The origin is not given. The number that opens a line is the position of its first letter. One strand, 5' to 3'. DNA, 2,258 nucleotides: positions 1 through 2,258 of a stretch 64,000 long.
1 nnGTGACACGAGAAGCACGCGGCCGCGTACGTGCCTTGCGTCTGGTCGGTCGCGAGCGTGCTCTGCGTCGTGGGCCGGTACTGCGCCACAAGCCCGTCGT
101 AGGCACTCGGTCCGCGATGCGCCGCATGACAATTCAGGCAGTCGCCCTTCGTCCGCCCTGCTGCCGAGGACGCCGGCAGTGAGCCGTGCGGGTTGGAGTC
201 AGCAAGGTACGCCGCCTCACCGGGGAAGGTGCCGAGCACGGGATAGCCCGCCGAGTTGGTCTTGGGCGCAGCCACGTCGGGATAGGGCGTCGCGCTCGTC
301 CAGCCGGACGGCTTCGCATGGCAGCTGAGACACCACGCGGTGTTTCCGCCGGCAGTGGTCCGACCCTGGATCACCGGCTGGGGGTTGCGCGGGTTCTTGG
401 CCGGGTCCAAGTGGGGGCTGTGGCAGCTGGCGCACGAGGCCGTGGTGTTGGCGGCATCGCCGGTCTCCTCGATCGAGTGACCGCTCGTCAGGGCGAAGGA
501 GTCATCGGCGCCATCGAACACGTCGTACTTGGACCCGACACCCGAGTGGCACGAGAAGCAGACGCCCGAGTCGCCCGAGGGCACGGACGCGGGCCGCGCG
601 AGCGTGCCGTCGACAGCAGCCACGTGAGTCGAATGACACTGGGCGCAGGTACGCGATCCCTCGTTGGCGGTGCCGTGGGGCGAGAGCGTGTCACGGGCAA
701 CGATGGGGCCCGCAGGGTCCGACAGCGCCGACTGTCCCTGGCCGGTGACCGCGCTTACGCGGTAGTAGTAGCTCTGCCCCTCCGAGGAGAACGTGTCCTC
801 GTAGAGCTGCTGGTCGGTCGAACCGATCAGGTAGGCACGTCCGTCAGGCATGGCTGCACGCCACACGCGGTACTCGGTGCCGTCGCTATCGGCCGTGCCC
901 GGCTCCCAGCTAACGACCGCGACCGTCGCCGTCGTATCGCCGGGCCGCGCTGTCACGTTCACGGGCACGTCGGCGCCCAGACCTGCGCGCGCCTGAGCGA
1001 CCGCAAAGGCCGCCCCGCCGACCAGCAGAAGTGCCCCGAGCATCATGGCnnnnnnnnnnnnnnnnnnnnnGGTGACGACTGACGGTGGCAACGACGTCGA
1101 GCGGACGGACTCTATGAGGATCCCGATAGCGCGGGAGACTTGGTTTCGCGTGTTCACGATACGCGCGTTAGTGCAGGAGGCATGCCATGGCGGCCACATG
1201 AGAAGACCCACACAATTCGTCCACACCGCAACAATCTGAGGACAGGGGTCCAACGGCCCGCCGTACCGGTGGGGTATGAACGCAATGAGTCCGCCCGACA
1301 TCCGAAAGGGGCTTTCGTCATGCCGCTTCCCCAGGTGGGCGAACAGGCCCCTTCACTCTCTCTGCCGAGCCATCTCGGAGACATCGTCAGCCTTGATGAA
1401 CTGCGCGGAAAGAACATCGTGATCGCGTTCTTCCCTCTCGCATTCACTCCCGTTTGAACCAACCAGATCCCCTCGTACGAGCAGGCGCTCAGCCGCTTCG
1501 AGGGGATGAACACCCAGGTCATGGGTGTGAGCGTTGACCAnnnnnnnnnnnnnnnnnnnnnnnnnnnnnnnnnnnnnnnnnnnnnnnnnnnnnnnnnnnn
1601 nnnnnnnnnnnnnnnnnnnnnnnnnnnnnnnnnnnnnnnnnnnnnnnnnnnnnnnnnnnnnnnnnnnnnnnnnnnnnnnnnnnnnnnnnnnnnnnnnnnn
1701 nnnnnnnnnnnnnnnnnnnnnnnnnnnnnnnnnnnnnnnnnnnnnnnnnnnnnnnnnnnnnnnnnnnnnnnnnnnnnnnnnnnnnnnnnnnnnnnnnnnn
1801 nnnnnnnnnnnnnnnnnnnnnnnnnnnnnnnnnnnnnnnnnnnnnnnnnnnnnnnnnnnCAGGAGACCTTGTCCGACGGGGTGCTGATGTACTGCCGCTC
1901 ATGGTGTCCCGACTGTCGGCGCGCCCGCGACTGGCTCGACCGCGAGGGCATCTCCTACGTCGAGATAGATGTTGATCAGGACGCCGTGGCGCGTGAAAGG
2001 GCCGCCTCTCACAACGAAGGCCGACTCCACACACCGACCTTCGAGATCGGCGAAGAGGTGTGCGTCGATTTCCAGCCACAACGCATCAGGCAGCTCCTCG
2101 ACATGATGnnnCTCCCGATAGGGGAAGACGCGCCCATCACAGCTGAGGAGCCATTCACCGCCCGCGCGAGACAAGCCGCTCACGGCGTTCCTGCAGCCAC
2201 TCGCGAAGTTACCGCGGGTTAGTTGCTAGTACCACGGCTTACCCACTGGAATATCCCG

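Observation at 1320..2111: Selenocysteine peroxiredoxin fused to a glutaredoxin domain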

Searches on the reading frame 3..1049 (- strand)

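Call 66: search_protein_families(library=ncbifam, proteins=[window:3-1049:-], max_evalue=0.00001)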
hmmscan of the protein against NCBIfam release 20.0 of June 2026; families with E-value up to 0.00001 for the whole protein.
window:3-1049:- (349 aa): 2 families
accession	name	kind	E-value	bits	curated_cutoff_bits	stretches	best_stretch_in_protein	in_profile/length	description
TIGR01905.1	paired_CXXCH_1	subfamily_domain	2.4e-09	37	25.2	0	133-170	7-38/41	doubled CXXCH domain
TIGR03508.1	decahem_SO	subfamily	2.6e-09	36.9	192.2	0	189-247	20-80/258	DmsE family decaheme c-type cytochrome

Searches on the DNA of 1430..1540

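Call 67: search_rna_families(source=window, start=1430, end=1540, threshold=evalue, max_evalue=10)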
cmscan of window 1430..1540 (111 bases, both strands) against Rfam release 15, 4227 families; matches with E-value up to 10: 3.
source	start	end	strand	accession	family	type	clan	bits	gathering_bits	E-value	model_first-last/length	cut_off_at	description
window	1496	1535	+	RF01793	ffh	Gene; sRNA;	-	11.1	35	8.1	1-52/52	no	ffh sRNA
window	1487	1506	-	RF01130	sR46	Gene; snRNA; snoRNA; CD-box;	-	8.9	50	5.7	1-56/56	no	Small nucleolar RNA sR46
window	1464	1490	+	RF01973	H19_2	Gene; lncRNA;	-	7.9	50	5.7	1-69/69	no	H19 conserved region 2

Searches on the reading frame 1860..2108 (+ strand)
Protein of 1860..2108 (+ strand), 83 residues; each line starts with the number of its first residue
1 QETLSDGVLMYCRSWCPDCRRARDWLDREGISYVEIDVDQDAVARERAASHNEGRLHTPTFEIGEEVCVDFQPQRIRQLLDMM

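Call 33: search_solved_structures(query=window:1860-2108:+, max_evalue=0.01, show_alignments=3)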
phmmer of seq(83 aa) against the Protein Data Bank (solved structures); distinct sequences matched with E-value up to 0.01: 26.
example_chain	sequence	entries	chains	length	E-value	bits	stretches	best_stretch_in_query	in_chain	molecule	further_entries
3zit_A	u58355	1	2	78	3.8e-09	39.8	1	9-82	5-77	THIOREDOXIN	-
3zij_A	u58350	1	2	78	5.1e-09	39.4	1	10-82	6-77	THIOREDOXIN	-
7c10_A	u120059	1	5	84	3.6e-08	36.7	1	7-81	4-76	Glutaredoxin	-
2klx_A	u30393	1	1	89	7.1e-08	35.8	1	8-65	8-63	Glutaredoxin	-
1r7h_A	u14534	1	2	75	8.5e-07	32.3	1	8-79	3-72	NrdH-redoxin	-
7c12_A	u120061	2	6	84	9.8e-07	32.1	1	7-81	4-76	Glutaredoxin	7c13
4hs1_A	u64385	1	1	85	5.9e-06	29.7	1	8-79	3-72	Glutaredoxin NrdH, putative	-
4f2i_A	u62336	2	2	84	6.2e-06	29.6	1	8-79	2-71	Glutaredoxin NrdH, putative | Glutaredoxin-like protein NrdH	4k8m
2lqo_A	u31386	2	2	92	1.9e-05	28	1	8-65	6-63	Putative glutaredoxin Rv3198.1/MT3292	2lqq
1fov_A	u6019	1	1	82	2.1e-05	27.9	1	8-61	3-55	GLUTAREDOXIN 3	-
4mjc_A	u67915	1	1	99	2.2e-05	27.8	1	6-65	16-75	Probable glutaredoxin ssr2061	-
3qmx_A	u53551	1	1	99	2.3e-05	27.8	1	6-64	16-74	Glutaredoxin A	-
4mjb_A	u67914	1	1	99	2.3e-05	27.8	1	6-64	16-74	Probable glutaredoxin ssr2061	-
4mja_A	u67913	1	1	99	2.3e-05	27.8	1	6-64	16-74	Probable glutaredoxin ssr2061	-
4fiw_A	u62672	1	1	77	5.3e-05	26.6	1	8-79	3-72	Putative glutaredoxin NrdH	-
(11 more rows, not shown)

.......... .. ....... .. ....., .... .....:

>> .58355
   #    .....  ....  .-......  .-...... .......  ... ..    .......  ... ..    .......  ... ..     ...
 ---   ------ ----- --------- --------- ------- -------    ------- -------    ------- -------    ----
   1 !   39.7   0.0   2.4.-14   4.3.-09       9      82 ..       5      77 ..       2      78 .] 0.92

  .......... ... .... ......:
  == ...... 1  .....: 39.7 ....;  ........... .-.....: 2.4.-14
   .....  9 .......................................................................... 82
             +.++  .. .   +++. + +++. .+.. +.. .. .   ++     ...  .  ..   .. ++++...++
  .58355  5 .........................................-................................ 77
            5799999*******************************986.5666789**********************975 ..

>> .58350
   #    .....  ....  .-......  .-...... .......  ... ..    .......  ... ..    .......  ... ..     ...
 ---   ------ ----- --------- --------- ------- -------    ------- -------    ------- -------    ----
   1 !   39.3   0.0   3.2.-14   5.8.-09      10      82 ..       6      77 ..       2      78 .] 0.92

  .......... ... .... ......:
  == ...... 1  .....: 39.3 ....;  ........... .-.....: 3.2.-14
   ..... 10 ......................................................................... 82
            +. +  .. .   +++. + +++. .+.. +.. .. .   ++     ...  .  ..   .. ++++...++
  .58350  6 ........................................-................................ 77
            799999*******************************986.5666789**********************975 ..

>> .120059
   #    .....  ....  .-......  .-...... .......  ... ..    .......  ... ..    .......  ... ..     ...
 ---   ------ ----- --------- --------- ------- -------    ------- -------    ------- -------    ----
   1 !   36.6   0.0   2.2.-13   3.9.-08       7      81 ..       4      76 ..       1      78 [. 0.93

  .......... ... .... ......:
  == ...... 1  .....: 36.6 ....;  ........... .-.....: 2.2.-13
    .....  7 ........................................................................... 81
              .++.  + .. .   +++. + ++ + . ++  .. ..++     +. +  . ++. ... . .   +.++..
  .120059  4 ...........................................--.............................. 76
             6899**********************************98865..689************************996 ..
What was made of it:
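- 1881..2108 (+): Glutaredoxin-like (NrdH/YruB/mycoredoxin-type) redoxin domain, residues 188-263. PDB: 3ZIT, 7C10, NrdH 1R7H, Mrx1 2LQO (call 33).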
